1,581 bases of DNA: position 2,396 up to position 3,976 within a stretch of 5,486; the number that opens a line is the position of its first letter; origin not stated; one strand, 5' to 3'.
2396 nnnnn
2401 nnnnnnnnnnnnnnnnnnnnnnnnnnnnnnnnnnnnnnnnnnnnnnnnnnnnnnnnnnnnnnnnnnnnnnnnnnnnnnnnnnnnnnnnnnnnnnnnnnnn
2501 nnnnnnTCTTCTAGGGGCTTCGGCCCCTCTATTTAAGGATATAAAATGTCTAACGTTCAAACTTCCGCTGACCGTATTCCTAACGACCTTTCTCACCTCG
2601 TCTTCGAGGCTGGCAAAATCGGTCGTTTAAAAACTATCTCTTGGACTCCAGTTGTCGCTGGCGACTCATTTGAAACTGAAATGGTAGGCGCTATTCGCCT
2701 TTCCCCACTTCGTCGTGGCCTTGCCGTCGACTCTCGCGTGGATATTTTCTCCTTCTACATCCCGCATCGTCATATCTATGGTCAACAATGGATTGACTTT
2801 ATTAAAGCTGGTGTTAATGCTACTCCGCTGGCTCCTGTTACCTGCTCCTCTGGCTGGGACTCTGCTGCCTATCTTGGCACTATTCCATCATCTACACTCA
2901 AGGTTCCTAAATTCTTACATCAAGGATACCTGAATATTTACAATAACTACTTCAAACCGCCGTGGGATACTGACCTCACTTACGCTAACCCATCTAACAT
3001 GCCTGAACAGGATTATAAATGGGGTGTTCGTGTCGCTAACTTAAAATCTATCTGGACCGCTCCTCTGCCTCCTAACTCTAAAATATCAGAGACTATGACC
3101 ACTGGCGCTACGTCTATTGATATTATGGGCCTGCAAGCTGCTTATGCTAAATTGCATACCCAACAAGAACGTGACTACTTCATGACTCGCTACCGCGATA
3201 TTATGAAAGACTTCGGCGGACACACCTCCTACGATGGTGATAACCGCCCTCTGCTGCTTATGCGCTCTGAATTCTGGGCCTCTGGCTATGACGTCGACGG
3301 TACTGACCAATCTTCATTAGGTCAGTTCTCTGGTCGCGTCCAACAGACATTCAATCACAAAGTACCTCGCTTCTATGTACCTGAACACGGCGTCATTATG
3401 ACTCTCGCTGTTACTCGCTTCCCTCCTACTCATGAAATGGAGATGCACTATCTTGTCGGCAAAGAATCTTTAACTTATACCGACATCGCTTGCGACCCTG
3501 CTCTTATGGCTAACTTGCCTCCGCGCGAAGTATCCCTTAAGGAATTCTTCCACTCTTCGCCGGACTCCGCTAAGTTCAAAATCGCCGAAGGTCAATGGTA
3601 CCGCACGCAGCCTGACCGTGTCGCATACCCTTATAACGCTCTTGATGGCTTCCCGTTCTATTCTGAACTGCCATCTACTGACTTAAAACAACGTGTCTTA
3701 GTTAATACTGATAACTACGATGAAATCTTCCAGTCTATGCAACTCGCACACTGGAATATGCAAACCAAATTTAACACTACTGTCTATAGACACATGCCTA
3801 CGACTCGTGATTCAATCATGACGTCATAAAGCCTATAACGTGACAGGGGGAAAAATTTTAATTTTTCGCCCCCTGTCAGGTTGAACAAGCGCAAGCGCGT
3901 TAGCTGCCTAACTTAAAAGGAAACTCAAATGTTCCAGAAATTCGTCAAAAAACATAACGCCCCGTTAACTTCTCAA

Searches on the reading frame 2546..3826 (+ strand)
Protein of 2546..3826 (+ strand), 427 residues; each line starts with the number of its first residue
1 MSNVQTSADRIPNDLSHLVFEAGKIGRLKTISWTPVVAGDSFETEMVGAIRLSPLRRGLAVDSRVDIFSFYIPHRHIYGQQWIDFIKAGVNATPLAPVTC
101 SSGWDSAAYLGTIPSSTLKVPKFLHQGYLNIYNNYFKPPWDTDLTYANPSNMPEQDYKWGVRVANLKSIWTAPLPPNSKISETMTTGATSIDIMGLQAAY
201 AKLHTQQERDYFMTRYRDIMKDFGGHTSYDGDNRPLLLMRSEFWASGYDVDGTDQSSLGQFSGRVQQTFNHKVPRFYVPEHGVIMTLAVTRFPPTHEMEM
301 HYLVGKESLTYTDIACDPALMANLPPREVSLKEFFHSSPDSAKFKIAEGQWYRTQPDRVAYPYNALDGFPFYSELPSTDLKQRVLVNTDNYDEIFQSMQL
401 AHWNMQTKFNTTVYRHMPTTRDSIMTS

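Call 10: find_related_loci(query=window:2546-3826:+, collection=viral_contigs, flank=1200)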
Query window:2546-3826:+ (427 aa) in viral_contigs; peptide patterns used: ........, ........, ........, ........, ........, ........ (x = any residue, [..] = any of these).
14 stretches matched a pattern; 12 encode a relative of the query (tblastn E <= 1e-3); 12 distinct loci.
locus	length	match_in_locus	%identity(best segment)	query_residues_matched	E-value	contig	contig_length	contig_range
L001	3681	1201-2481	97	1-427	0e+0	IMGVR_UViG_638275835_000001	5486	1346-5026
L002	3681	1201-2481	94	1-427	0e+0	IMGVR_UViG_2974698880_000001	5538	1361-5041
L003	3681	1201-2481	91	1-427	0e+0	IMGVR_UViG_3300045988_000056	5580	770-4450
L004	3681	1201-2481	92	1-427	0e+0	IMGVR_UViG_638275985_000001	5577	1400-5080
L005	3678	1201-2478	90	1-427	0e+0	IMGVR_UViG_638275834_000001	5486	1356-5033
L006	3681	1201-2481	82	1-427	0e+0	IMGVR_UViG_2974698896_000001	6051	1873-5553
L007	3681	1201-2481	81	1-427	0e+0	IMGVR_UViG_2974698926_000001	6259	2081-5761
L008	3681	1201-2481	81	1-427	0e+0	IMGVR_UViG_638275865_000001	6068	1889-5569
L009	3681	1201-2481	81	1-427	0e+0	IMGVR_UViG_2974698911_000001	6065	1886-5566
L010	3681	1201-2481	81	1-427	0e+0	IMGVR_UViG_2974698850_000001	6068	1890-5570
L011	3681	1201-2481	81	1-427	0e+0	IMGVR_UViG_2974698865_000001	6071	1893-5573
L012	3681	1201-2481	80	1-427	0e+0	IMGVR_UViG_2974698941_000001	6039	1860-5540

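Call 70: find_related_loci(query=window:2546-3826:+, collection=metagenome_contigs, flank=400)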
Query window:2546-3826:+ (427 aa) in metagenome_contigs; peptide patterns used: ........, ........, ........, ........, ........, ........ (x = any residue, [..] = any of these).
49 stretches matched a pattern; 3 encode a relative of the query (tblastn E <= 1e-3); 3 distinct loci.
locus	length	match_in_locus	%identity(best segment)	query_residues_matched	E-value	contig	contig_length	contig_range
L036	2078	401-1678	90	1-427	0e+0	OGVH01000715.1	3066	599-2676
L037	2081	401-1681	81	1-427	0e+0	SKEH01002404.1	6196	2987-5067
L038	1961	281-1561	80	1-427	0e+0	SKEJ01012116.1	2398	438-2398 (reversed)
